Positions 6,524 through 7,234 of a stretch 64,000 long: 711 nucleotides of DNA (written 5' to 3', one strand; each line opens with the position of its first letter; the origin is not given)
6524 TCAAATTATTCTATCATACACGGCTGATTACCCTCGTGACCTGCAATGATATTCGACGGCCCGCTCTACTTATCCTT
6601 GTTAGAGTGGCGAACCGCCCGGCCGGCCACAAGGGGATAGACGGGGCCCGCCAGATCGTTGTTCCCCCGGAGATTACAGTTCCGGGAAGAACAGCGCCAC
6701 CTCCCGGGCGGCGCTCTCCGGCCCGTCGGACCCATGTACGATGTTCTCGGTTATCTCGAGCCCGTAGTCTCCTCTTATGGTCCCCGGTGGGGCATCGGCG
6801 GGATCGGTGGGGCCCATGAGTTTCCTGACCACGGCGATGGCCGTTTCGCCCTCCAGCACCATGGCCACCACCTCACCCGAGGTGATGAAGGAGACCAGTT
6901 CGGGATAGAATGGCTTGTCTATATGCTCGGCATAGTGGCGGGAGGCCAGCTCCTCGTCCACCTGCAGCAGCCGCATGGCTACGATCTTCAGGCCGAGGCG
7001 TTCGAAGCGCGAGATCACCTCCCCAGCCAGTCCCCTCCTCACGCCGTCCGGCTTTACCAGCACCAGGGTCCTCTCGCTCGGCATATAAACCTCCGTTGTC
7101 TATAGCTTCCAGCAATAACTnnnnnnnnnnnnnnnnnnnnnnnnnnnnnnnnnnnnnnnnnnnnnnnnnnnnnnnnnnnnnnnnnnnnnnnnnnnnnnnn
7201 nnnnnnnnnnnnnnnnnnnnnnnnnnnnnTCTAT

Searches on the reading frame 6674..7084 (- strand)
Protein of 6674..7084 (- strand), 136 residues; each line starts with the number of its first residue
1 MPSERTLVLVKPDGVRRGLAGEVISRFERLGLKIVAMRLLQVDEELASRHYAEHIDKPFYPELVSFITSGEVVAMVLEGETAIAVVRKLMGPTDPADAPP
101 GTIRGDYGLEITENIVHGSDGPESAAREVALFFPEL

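Call 22: find_encoding_contigs(protein=window:6674-7084:-, flank=10000, max_places=10)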
Protein window:6674-7084:- (136 aa): no gene with exactly this product is on record in the collection.

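Call 53: find_homologous_proteins(query=window:6674-7084:-, max_evalue=1e-30)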
Query window:6674-7084:- (136 aa): 7957 proteins with E <= 1e-30 among 8000 candidates; the best 120 are listed.
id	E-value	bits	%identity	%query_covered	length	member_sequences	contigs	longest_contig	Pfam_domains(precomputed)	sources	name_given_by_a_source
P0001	1.6e-81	289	100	100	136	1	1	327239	PF00334.25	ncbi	ncbi:MAG: nucleoside-diphosphate kinase [Actinomycetota bacterium]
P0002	5.1e-77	274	95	100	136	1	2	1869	PF00334.25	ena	-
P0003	6.3e-77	274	93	100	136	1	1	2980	PF00334.25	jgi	-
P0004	9.2e-77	273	94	100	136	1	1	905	PF00334.25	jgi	jgi:nucleoside-diphosphate kinase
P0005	1.1e-76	273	93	100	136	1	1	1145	PF00334.25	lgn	-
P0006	2.6e-76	272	93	100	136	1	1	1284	PF00334.25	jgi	jgi:nucleoside-diphosphate kinase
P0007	3.0e-76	272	95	99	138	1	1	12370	PF00334.25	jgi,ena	-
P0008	8.6e-75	267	93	100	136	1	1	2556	PF00334.25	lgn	-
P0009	9.5e-75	267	93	100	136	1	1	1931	PF00334.25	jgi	jgi:nucleoside-diphosphate kinase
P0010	4.0e-74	265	93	99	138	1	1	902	PF00334.25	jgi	jgi:nucleoside-diphosphate kinase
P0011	1.5e-73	263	91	100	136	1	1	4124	PF00334.25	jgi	jgi:nucleoside-diphosphate kinase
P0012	2.3e-73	262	89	100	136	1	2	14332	PF00334.25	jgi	jgi:nucleoside-diphosphate kinase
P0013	4.4e-73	261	89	100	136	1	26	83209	PF00334.25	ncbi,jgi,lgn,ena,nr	ncbi:MAG: nucleoside-diphosphate kinase [Actinomycetota bacterium]|nr:nucleoside-diphosphate kinase 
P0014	5.6e-73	261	90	100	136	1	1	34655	PF00334.25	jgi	jgi:nucleoside-diphosphate kinase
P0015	1.3e-72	260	90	100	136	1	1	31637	PF00334.25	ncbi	-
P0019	9.2e-72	257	89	99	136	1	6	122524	PF00334.25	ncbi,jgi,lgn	jgi:nucleoside-diphosphate kinase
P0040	7.3e-70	251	85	100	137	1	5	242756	PF00334.25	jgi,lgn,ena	-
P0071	9.2e-68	244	83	98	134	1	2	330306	PF00334.25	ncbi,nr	ncbi:MAG: nucleoside-diphosphate kinase [Actinobacteria bacterium]|nr:nucleoside-diphosphate kinase 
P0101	5.8e-60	219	76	100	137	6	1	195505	PF00334.25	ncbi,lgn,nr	ncbi:MAG: nucleoside-diphosphate kinase [Actinobacteria bacterium]|nr:nucleoside-diphosphate kinase 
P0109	4.8e-58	213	71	100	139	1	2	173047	PF00334.25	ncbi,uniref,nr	ncbi:MAG: nucleoside-diphosphate kinase [Candidatus Solincola sediminis]|uniref:Nucleoside diphospha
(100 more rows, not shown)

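Call 54: find_encoding_contigs(protein=P0007, flank=10000, max_places=2)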
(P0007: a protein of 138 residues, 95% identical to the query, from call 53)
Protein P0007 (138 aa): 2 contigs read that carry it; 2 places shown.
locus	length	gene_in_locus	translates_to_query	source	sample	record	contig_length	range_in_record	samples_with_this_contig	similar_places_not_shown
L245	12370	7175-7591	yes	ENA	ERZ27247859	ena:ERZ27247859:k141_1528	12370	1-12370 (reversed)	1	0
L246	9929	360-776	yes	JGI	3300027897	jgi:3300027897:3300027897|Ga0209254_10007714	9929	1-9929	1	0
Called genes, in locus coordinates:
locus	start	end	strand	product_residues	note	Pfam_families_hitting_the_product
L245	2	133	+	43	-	?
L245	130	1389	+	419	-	PF06689:zf-C4_ClpX, PF00004:AAA, PF07724:AAA_2, PF07728:AAA_5 (weak), PF10431:ClpB_D2-small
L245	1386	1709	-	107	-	-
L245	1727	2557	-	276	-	PF02353:CMAS, PF05175:MTS (faint), PF13489:Methyltransf_23, PF01209:Ubie_methyltran, PF08241:Methyltransf_11, PF08242:Methyltransf_12, PF13649:Methyltransf_25, PF13847:Methyltransf_31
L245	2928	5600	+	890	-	PF00133:tRNA-synt_1, PF09334:tRNA-synt_1g (weak), PF13603:tRNA-synt_1_2 (weak), PF09334:tRNA-synt_1g (weak), PF08264:Anticodon_1, PF10458:Val_tRNA-synt_C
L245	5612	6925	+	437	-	PF08245:Mur_ligase_M, PF27239:FOL3_C, PF02875:Mur_ligase_C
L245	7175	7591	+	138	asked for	PF00334:NDK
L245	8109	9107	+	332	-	PF00022:Actin, PF06723:MreB_Mbl, PF25216:Volactin (weak), PF11104:PilM_2 (faint), PF00012:HSP70, PF14450:FtsA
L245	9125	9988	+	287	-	PF04085:MreC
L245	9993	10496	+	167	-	PF04093:MreD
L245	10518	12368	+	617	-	?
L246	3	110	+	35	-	?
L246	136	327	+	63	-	-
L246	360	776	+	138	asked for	PF00334:NDK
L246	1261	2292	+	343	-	PF06723:MreB_Mbl, PF00022:Actin, PF25216:Volactin (weak), PF11104:PilM_2 (faint), PF00012:HSP70, PF14450:FtsA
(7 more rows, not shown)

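Call 55: find_encoding_contigs(protein=P0013, flank=10000, max_places=3)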
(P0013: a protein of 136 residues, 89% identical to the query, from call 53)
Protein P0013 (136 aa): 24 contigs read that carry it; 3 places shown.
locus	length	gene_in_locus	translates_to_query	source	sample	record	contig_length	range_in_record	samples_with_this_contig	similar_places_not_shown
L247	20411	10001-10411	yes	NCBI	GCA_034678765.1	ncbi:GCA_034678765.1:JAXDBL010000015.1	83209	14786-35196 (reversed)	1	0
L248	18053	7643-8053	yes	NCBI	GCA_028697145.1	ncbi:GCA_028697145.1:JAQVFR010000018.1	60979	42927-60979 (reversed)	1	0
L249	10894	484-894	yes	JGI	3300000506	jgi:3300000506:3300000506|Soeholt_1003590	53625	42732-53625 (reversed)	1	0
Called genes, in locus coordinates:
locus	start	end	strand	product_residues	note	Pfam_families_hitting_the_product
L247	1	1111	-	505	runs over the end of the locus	PF00370:FGGY_N, PF02782:FGGY_C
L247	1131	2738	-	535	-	PF00501:AMP-binding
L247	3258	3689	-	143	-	-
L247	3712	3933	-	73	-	PF12837:Fer4_6 (faint)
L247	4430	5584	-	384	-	PF00465:Fe-ADH, PF13685:Fe-ADH_2, PF25137:ADH_Fe_C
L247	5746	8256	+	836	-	PF13188:PAS_8 (faint), PF00989:PAS, PF08447:PAS_3 (weak), PF08448:PAS_4, PF13426:PAS_9, PF08448:PAS_4, PF02518:HATPase_c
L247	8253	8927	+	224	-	PF03358:FMN_red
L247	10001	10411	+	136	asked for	PF00334:NDK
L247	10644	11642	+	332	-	PF06723:MreB_Mbl, PF00022:Actin, PF11104:PilM_2 (faint), PF00012:HSP70, PF14450:FtsA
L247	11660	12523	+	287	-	PF04085:MreC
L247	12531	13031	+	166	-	PF04093:MreD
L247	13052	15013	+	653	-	PF03717:PBP_dimer, PF00905:Transpeptidase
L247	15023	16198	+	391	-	PF01098:FTSW_RODA_SPOVE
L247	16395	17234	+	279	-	PF00009:GTP_EFTU, PF00350:Dynamin_N (faint), PF01926:MMR_HSR1, PF02421:FeoB_N, PF03193:RsgA_GTPase (faint), PF07650:KH_2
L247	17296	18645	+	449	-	PF03448:MgtE_N, PF00571:CBS, PF01769:MgtE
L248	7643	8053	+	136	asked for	PF00334:NDK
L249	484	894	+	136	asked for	PF00334:NDK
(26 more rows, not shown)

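Call 56: find_encoding_contigs(protein=P0019, flank=10000, max_places=2)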
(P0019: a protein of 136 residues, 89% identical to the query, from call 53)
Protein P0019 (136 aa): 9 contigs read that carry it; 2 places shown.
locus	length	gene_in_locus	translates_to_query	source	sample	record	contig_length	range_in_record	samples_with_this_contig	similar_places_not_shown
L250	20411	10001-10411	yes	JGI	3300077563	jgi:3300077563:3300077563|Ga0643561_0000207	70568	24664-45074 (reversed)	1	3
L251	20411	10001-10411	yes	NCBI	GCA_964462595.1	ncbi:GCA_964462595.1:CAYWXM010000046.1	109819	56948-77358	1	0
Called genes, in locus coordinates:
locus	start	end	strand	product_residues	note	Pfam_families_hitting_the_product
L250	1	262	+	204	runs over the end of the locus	-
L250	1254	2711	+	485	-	PF05697:Trigger_N, PF00254:FKBP_C, PF05698:Trigger_C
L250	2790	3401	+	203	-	PF00574:CLP_protease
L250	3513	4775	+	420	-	PF06689:zf-C4_ClpX, PF01078:Mg_chelatase (faint), PF00004:AAA, PF07724:AAA_2, PF07728:AAA_5 (weak), PF13401:AAA_22 (faint), PF10431:ClpB_D2-small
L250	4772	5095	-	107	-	-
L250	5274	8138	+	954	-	PF00133:tRNA-synt_1, PF13603:tRNA-synt_1_2 (weak), PF09334:tRNA-synt_1g (weak), PF08264:Anticodon_1, PF10458:Val_tRNA-synt_C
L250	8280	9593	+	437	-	PF08245:Mur_ligase_M, PF27239:FOL3_C, PF02875:Mur_ligase_C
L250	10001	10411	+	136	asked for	PF00334:NDK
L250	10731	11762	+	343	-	PF06723:MreB_Mbl, PF00022:Actin, PF25216:Volactin (weak), PF11104:PilM_2 (faint), PF00012:HSP70, PF14450:FtsA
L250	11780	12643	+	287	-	PF04085:MreC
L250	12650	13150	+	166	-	PF04093:MreD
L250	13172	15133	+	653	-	PF03717:PBP_dimer, PF00905:Transpeptidase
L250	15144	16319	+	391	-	PF01098:FTSW_RODA_SPOVE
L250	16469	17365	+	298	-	PF03193:RsgA_GTPase (faint), PF00350:Dynamin_N (faint), PF01926:MMR_HSR1, PF02421:FeoB_N, PF00009:GTP_EFTU, PF07650:KH_2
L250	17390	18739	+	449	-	PF03448:MgtE_N, PF00571:CBS, PF01769:MgtE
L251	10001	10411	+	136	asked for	PF00334:NDK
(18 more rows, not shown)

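Call 70: find_encoding_contigs(protein=P0040, flank=10000, max_places=1)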
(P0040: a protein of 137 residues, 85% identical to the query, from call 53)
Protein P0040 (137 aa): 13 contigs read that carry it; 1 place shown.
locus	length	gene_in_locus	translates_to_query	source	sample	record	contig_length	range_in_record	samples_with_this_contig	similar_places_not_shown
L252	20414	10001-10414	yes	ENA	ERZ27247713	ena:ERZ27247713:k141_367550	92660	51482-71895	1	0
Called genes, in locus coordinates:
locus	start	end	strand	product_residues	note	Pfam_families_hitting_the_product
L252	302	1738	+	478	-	PF05697:Trigger_N, PF00254:FKBP_C, PF05698:Trigger_C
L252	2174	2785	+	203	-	PF00574:CLP_protease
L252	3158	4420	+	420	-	PF06689:zf-C4_ClpX, PF01078:Mg_chelatase (faint), PF05496:RuvB_N (faint), PF00004:AAA, PF07724:AAA_2, PF07728:AAA_5 (weak), PF10431:ClpB_D2-small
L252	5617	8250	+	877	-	PF00133:tRNA-synt_1, PF09334:tRNA-synt_1g, PF13603:tRNA-synt_1_2 (weak), PF09334:tRNA-synt_1g (weak), PF08264:Anticodon_1, PF10458:Val_tRNA-synt_C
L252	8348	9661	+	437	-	PF08245:Mur_ligase_M, PF27239:FOL3_C, PF02875:Mur_ligase_C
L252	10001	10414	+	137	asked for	PF00334:NDK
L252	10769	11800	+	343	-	PF06723:MreB_Mbl, PF00022:Actin, PF25216:Volactin (faint), PF11104:PilM_2 (faint), PF25229:Salactin (weak), PF00012:HSP70, PF14450:FtsA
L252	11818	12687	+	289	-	PF04085:MreC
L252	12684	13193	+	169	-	PF04093:MreD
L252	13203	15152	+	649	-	PF03717:PBP_dimer, PF00905:Transpeptidase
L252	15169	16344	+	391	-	PF01098:FTSW_RODA_SPOVE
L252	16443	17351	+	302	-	PF03193:RsgA_GTPase (faint), PF00350:Dynamin_N (faint), PF01926:MMR_HSR1, PF02421:FeoB_N, PF00009:GTP_EFTU, PF07650:KH_2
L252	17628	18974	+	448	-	PF03448:MgtE_N, PF00571:CBS, PF01769:MgtE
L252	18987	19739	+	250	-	PF01791:DeoC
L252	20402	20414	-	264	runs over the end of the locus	PF11967:RecO_N, PF02565:RecO_C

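Call 71: find_encoding_contigs(protein=P0071, flank=10000, max_places=1)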
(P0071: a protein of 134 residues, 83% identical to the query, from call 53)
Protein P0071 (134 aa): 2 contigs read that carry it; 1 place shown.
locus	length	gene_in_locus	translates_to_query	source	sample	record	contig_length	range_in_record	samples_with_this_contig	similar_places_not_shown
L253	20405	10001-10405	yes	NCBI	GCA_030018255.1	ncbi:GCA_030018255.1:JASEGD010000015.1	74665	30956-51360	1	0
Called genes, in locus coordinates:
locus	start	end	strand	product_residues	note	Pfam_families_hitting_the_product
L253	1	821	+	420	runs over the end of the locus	PF06689:zf-C4_ClpX, PF01078:Mg_chelatase (faint), PF00004:AAA, PF07724:AAA_2, PF07728:AAA_5 (weak), PF10431:ClpB_D2-small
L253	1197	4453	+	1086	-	PF01835:MG2 (faint), PF24328:DUF7498 (faint), PF01833:TIG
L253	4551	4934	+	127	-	PF18986:DUF5719 (weak)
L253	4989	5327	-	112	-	-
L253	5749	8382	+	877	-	PF00133:tRNA-synt_1, PF09334:tRNA-synt_1g (weak), PF13603:tRNA-synt_1_2, PF00133:tRNA-synt_1, PF09334:tRNA-synt_1g (weak), PF08264:Anticodon_1, PF10458:Val_tRNA-synt_C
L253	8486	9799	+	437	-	PF08245:Mur_ligase_M, PF27239:FOL3_C, PF02875:Mur_ligase_C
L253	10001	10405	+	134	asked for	PF00334:NDK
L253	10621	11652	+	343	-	PF06723:MreB_Mbl, PF00022:Actin, PF25216:Volactin (weak), PF11104:PilM_2 (faint), PF00012:HSP70, PF14450:FtsA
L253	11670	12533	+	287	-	PF04085:MreC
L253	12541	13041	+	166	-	PF04093:MreD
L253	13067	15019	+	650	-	PF03717:PBP_dimer, PF00905:Transpeptidase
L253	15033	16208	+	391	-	PF01098:FTSW_RODA_SPOVE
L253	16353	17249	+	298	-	PF00009:GTP_EFTU, PF03193:RsgA_GTPase (faint), PF00350:Dynamin_N (faint), PF01926:MMR_HSR1, PF02421:FeoB_N, PF07650:KH_2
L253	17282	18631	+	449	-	PF03448:MgtE_N, PF00571:CBS, PF01769:MgtE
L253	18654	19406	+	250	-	PF01791:DeoC (weak)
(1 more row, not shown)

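Call 72: find_encoding_contigs(protein=P0101, flank=10000, max_places=1)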
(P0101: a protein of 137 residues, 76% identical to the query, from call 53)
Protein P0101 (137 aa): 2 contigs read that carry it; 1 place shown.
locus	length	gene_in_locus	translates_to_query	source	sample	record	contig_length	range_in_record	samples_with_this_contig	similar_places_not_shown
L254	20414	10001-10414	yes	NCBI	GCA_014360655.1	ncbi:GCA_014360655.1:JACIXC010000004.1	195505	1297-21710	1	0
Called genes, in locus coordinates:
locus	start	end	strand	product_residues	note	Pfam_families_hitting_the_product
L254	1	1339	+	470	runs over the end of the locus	PF18986:DUF5719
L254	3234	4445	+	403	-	PF06500:FrsA-like (weak), PF12146:Hydrolase_4 (faint), PF00326:Peptidase_S9 (weak)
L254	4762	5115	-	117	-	-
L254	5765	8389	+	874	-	PF00133:tRNA-synt_1, PF09334:tRNA-synt_1g (weak), PF13603:tRNA-synt_1_2, PF00133:tRNA-synt_1, PF09334:tRNA-synt_1g (weak), PF08264:Anticodon_1, PF10458:Val_tRNA-synt_C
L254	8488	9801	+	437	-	PF08245:Mur_ligase_M, PF27239:FOL3_C, PF02875:Mur_ligase_C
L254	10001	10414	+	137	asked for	PF00334:NDK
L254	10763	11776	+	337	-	PF00022:Actin, PF06723:MreB_Mbl, PF25216:Volactin (weak), PF00012:HSP70, PF14450:FtsA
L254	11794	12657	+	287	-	PF04085:MreC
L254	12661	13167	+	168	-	PF04093:MreD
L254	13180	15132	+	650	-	PF03717:PBP_dimer, PF00905:Transpeptidase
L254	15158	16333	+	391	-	PF01098:FTSW_RODA_SPOVE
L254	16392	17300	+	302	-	PF03193:RsgA_GTPase (faint), PF00009:GTP_EFTU, PF01926:MMR_HSR1, PF02421:FeoB_N, PF00350:Dynamin_N (weak), PF07650:KH_2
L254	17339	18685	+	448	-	PF03448:MgtE_N, PF00571:CBS, PF01769:MgtE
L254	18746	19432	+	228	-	PF01791:DeoC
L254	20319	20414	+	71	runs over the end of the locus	-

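Call 73: find_encoding_contigs(protein=P0109, flank=10000, max_places=1)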
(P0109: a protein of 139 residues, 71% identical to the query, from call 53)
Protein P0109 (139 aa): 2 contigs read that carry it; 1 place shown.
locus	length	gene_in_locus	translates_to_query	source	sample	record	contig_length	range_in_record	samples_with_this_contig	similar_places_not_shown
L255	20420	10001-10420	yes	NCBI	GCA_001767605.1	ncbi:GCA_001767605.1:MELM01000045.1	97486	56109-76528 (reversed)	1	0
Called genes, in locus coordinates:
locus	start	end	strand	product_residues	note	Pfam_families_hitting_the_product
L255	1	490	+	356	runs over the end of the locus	PF13593:SBF_like, PF01758:SBF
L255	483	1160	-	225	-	PF13386:DsbD_2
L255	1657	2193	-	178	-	-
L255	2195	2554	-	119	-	PF12840:HTH_20 (weak), PF01022:HTH_5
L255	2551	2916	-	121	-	-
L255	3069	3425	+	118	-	PF12840:HTH_20, PF01022:HTH_5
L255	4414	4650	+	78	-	PF13192:Thioredoxin_3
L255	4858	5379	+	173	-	PF04060:FeS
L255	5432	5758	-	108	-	-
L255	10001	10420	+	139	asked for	PF00334:NDK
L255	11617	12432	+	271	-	PF04085:MreC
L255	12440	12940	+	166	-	PF04093:MreD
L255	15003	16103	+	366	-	PF01098:FTSW_RODA_SPOVE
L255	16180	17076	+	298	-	PF03193:RsgA_GTPase (faint), PF00350:Dynamin_N (faint), PF01926:MMR_HSR1, PF02421:FeoB_N, PF00009:GTP_EFTU, PF07650:KH_2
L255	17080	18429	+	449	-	PF03448:MgtE_N, PF00571:CBS, PF01769:MgtE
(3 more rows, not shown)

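Call 96: search_protein_families(library=pfam, proteins=[window:6674-7084:-], max_evalue=0.001)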
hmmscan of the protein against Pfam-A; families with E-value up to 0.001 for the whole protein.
window:6674-7084:- (136 aa): 1 family
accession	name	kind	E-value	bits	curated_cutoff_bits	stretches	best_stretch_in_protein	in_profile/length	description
PF00334.24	NDK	-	6e-57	191.7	27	1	4-135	1-132/135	Nucleoside diphosphate kinase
